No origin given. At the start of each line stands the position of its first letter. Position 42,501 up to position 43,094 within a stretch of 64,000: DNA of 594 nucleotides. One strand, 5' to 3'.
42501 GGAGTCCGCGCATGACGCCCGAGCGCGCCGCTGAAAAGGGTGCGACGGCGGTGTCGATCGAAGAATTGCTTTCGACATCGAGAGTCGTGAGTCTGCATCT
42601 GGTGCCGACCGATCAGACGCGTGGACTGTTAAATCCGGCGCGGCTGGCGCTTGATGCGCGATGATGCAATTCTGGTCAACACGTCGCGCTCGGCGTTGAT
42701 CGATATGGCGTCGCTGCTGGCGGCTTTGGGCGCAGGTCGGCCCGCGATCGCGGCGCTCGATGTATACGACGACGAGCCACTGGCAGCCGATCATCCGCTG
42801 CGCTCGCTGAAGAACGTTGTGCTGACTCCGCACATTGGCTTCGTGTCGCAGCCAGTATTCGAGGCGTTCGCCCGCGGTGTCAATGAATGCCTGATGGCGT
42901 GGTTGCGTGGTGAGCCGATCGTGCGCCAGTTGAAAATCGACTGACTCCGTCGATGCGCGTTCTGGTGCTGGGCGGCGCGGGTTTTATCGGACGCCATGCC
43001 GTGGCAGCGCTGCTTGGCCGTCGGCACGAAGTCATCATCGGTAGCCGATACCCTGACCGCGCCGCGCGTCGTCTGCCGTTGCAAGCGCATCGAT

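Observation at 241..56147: Very high and very uneven density of disrupted genes: genome decay or localised assembly error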

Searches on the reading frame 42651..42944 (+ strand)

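Call 22: search_protein_families(library=pfam, proteins=[window:42651-42944:+], max_evalue=0.01)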
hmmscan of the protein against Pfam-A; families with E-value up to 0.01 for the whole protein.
window:42651-42944:+ (97 aa): 1 family
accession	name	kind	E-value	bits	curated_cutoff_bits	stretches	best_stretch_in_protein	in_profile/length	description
PF02826.25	2-Hacid_dh_C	-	8.7e-21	74.5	25.1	1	1-63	116-178/178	D-isomer specific 2-hydroxyacid dehydrogenase, NAD binding domain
